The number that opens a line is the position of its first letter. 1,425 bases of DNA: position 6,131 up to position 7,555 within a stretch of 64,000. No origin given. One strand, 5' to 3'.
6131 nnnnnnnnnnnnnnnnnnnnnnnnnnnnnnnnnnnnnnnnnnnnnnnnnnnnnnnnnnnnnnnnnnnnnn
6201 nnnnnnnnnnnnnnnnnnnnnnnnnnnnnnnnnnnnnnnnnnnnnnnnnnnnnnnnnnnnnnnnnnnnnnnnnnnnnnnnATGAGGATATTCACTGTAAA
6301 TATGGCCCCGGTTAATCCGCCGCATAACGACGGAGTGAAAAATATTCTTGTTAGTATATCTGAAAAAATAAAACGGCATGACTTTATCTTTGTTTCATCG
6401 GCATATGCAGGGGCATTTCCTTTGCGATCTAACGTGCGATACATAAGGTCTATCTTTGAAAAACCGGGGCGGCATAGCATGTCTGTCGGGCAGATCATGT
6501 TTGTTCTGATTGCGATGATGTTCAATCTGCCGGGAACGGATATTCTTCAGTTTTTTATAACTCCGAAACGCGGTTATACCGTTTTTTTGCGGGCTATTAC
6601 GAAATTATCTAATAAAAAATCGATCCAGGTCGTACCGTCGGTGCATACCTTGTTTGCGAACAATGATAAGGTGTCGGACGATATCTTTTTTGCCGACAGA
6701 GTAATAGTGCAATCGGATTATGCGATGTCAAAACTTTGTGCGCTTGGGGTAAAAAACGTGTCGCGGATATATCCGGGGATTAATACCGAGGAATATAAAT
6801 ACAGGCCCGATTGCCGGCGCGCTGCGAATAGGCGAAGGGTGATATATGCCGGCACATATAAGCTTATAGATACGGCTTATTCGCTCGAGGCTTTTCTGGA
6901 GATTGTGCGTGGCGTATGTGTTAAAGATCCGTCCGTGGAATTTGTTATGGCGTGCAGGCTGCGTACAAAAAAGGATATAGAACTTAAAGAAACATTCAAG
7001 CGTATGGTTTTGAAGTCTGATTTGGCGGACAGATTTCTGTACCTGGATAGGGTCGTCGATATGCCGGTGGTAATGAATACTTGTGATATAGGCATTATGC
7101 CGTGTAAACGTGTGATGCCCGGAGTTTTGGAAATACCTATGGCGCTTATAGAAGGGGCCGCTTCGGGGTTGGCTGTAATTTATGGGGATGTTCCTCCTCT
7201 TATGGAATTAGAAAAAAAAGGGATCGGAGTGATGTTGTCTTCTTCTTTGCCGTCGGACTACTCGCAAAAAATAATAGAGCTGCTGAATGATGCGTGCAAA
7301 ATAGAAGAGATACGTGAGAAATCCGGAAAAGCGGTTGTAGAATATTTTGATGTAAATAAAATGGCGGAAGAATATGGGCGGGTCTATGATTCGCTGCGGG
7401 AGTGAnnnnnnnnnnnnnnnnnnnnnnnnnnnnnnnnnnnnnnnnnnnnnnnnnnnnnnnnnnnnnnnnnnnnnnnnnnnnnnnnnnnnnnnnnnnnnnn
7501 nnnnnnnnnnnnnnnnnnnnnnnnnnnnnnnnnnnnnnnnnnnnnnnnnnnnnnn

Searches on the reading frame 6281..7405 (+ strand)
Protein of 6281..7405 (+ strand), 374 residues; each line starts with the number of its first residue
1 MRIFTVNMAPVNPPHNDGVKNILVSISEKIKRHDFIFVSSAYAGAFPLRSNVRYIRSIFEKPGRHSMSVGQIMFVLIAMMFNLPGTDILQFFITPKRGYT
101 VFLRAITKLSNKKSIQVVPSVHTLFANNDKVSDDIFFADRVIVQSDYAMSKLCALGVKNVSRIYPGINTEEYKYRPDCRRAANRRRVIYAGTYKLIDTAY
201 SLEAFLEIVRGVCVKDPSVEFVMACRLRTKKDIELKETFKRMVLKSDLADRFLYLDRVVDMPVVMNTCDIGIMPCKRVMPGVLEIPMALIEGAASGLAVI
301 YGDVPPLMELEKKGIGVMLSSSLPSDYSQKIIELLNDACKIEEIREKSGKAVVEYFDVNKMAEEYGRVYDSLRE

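Call 5: search_protein_families(library=pfam, proteins=[window:6281-7405:+], max_evalue=0.001)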
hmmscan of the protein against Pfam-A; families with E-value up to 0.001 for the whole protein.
window:6281-7405:+ (374 aa): 3 families
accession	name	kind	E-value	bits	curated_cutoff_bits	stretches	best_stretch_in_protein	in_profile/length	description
PF13692.12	Glyco_trans_1_4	-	1.8e-10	41.7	27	1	185-337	2-142/142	Glycosyl transferases group 1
PF00534.26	Glycos_transf_1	-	4.7e-09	36.5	26.4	1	203-346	31-167/172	Glycosyl transferases group 1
PF13439.12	Glyco_transf_4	-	5.2e-05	23.8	28.5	1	33-171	20-170/170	Glycosyltransferase Family 4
